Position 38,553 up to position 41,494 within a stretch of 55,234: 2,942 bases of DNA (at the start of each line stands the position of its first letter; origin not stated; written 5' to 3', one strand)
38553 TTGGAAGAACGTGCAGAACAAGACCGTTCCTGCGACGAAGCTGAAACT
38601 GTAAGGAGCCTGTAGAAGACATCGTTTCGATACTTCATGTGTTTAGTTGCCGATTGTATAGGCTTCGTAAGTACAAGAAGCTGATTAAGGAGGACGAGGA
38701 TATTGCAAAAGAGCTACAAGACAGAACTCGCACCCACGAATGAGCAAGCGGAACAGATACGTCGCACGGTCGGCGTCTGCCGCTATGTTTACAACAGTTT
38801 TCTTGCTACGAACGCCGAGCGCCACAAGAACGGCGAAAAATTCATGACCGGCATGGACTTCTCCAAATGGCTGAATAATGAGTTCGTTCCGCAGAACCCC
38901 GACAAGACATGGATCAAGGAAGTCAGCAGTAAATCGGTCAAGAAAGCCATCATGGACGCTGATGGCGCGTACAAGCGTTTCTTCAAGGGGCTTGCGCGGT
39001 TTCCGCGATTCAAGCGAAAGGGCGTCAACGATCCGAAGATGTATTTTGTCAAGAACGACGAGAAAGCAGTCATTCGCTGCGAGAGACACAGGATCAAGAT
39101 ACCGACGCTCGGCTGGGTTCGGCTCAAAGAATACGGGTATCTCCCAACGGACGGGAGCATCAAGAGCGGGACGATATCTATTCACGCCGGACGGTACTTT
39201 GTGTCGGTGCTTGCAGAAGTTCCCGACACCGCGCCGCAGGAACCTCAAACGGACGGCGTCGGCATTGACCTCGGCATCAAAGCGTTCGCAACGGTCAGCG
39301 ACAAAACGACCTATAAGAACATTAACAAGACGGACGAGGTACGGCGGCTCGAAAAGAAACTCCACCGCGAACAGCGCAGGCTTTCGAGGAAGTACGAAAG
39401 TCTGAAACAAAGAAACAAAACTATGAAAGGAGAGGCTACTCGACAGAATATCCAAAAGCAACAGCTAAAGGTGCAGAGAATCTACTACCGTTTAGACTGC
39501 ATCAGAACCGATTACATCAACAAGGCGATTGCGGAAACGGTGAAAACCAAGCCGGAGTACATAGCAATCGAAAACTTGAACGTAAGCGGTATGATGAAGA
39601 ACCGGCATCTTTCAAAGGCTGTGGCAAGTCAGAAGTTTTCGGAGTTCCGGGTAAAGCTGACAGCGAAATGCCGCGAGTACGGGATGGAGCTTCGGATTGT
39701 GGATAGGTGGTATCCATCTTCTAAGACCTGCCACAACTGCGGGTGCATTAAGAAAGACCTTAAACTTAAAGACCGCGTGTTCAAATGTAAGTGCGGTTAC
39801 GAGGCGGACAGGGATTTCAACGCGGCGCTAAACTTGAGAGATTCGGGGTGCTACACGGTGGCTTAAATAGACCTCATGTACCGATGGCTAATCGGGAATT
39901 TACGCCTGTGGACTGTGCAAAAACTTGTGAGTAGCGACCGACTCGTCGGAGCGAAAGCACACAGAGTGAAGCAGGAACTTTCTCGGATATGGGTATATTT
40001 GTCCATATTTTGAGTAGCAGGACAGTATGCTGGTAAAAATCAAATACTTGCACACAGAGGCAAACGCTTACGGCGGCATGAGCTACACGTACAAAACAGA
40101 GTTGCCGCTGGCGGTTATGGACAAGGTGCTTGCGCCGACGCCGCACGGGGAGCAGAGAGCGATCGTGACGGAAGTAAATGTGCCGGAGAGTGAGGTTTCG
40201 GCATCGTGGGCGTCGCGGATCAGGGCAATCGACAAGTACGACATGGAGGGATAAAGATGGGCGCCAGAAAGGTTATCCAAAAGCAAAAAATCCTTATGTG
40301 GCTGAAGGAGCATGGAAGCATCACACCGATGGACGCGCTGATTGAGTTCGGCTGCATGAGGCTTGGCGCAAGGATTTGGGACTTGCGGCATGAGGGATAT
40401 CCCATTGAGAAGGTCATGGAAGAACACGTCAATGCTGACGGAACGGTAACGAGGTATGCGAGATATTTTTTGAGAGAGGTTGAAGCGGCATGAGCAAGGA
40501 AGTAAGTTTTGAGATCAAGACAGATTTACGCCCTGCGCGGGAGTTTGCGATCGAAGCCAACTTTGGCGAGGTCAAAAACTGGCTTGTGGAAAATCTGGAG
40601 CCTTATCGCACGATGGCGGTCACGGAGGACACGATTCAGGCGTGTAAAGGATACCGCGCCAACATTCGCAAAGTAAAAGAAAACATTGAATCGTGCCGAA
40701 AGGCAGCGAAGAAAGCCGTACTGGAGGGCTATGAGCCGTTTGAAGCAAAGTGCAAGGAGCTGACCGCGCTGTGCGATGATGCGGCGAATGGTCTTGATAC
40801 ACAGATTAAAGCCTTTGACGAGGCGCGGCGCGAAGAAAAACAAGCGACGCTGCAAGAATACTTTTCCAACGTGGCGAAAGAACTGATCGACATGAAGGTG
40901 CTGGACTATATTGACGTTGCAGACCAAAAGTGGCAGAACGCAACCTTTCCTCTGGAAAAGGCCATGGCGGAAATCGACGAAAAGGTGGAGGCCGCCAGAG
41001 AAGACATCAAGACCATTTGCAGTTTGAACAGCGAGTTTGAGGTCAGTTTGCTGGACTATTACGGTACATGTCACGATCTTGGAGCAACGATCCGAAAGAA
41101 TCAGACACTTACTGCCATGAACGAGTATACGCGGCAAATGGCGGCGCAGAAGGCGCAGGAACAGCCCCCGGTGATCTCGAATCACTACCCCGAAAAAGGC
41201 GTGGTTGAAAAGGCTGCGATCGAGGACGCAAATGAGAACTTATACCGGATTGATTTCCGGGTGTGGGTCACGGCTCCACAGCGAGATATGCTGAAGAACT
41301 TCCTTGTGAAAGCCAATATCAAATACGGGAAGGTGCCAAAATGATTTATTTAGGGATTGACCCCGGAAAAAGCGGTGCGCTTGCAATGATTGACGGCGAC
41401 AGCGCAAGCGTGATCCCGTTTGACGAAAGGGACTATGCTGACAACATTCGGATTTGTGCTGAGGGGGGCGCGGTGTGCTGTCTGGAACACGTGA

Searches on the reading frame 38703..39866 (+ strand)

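Call 83: search_protein_families(library=pfam, proteins=[window:38703-39866:+], max_evalue=0.001)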
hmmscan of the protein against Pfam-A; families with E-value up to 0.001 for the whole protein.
window:38703-39866:+ (387 aa): 3 families
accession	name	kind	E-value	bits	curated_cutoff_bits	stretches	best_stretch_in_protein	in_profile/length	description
PF07282.18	Cas12f1-like_TNB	-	2.5e-22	79.2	26.3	1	312-378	1-60/60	Cas12f1-like, TNB domain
PF01385.25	OrfB_IS605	-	1.1e-19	71.2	30.5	1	169-301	2-120/120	Probable transposase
PF12323.14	HTH_OrfB_IS605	-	5.1e-17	61.5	21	1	1-46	1-47/47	Helix-turn-helix domain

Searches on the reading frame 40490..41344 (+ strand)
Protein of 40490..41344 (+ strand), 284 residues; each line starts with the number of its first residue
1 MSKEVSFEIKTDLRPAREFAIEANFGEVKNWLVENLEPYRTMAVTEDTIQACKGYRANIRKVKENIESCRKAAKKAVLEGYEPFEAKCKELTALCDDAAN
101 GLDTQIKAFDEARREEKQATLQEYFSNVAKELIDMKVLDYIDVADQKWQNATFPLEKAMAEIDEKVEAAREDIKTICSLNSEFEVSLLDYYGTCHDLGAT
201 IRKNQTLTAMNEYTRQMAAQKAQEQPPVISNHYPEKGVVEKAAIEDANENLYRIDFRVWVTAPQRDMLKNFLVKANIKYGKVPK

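Call 83: search_protein_families(library=pfam, proteins=[window:40490-41344:+], max_evalue=0.001)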
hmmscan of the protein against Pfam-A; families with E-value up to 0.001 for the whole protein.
window:40490-41344:+ (284 aa): 1 family
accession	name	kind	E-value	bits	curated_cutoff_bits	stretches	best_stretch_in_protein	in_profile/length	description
PF07083.16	DUF1351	-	8e-30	104.6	27.8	1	20-184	10-172/210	Protein of unknown function (DUF1351)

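Call 106: search_protein_families(library=phrogs, proteins=[window:40490-41344:+], max_evalue=0.0001)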
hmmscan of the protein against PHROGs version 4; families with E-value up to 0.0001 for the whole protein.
window:40490-41344:+ (284 aa): 1 family
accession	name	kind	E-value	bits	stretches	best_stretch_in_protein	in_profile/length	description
phrog_674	-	unknown function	2.3e-31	110.3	1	8-282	12-311/312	-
